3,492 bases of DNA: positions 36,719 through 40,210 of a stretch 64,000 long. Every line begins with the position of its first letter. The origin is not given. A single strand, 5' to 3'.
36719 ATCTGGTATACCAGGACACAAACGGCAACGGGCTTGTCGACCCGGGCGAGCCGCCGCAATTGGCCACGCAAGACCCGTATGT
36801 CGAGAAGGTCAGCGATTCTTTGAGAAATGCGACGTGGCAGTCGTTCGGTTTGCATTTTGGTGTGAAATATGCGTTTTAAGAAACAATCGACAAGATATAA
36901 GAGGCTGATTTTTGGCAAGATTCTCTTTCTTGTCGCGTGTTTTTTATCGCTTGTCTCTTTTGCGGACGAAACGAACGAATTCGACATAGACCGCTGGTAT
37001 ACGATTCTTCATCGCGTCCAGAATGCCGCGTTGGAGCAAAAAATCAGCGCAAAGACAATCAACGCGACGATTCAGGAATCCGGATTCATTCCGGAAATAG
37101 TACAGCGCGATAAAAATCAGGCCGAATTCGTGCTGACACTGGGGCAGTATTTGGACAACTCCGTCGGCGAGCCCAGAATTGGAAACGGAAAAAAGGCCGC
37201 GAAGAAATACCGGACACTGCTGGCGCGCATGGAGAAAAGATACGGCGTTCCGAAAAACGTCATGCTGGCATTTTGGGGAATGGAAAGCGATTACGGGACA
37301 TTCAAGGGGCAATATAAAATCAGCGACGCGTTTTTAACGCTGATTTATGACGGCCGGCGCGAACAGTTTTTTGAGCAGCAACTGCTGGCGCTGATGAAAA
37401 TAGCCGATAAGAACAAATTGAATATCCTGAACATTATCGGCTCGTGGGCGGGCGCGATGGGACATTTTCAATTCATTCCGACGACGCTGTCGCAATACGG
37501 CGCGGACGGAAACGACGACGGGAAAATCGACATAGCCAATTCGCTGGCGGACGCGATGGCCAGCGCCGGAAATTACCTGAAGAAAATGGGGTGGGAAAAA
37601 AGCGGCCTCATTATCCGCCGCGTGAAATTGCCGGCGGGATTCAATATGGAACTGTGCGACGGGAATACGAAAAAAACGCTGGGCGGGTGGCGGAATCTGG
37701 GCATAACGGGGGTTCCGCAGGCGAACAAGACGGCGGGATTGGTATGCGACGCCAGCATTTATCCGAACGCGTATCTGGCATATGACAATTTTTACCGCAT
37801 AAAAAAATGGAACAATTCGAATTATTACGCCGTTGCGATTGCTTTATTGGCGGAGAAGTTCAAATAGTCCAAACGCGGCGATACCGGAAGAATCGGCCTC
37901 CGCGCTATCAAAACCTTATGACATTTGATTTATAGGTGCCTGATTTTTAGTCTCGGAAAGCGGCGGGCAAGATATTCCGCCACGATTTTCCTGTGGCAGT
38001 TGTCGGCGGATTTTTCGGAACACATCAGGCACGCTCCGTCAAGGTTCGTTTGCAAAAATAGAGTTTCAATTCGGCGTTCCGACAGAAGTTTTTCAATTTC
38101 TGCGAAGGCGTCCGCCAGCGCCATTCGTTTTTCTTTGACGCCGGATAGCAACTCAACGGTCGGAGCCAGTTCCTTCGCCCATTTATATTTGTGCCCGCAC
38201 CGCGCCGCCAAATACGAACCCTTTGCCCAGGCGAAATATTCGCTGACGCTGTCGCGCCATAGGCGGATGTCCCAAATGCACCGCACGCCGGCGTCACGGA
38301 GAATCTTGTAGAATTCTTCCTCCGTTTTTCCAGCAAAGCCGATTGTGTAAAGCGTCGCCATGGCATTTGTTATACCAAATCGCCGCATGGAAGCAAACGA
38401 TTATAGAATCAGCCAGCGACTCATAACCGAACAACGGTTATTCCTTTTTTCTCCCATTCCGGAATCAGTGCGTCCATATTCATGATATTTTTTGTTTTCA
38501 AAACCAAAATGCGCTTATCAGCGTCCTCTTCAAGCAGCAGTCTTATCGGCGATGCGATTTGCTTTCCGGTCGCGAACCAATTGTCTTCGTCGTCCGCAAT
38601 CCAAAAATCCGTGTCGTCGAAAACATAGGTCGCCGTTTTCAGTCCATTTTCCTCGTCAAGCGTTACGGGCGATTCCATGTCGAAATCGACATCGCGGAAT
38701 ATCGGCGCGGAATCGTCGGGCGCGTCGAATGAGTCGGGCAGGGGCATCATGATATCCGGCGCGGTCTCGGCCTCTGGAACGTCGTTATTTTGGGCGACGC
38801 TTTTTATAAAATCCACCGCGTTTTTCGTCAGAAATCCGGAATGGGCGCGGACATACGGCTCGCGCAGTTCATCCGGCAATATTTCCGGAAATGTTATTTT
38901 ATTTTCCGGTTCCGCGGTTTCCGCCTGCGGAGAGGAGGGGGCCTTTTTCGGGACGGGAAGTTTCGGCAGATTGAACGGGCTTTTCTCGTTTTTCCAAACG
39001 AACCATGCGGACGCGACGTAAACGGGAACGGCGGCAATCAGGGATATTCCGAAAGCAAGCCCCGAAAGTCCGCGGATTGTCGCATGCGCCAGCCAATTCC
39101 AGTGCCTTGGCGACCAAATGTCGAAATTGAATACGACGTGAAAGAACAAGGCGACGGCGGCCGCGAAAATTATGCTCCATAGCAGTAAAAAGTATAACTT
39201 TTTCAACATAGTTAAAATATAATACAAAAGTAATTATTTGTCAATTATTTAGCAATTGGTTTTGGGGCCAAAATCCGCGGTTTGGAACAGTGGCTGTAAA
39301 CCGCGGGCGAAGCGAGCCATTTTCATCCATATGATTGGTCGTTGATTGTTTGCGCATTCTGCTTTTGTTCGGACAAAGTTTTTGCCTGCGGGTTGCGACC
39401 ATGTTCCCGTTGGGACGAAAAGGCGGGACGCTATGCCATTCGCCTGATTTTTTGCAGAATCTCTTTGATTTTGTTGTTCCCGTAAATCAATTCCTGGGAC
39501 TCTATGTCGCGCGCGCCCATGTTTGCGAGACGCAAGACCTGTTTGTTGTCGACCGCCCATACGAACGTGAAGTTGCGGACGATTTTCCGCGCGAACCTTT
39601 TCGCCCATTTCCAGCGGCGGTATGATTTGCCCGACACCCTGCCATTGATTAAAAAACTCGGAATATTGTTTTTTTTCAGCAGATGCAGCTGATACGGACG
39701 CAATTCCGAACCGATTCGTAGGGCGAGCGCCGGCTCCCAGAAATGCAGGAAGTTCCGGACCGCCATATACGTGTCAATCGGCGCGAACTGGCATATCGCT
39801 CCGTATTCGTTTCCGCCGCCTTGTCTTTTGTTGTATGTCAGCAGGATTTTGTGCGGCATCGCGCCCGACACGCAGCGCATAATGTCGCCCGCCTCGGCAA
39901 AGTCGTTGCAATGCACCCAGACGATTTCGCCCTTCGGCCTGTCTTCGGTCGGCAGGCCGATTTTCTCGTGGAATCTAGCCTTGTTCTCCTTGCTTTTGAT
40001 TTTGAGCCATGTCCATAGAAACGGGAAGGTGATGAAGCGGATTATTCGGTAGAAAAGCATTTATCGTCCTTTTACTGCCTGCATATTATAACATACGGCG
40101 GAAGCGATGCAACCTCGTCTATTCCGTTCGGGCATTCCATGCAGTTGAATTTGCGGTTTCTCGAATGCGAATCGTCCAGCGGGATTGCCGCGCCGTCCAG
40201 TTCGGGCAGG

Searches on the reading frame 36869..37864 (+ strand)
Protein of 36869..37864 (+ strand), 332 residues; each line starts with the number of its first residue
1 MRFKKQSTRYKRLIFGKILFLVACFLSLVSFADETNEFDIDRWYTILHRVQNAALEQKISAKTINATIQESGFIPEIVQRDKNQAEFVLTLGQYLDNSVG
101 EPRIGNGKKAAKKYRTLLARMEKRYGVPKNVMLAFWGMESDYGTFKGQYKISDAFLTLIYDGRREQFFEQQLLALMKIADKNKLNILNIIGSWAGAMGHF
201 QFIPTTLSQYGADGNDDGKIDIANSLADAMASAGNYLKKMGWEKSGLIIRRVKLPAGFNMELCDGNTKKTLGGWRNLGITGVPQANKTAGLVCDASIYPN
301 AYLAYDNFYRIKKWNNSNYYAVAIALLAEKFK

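Call 7: search_protein_families(library=pfam, proteins=[window:36869-37864:+], max_evalue=0.01)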
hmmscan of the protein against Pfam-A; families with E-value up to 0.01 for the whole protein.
window:36869-37864:+ (332 aa): 1 family
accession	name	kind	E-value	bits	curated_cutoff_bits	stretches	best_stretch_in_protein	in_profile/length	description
PF13406.11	SLT_2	-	1.7e-88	297.1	24.3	1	47-329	6-292/292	Transglycosylase SLT domain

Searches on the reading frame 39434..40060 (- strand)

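Call 15: search_protein_families(library=pfam, proteins=[window:39434-40060:-], max_evalue=0.001)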
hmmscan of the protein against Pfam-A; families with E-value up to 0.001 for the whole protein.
window:39434-40060:- (209 aa): 1 family
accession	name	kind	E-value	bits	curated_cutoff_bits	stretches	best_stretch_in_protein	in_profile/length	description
PF04413.22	Glycos_transf_N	-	1.7e-25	90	23.9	1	29-185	2-166/179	3-Deoxy-D-manno-octulosonic-acid transferase (kdotransferase)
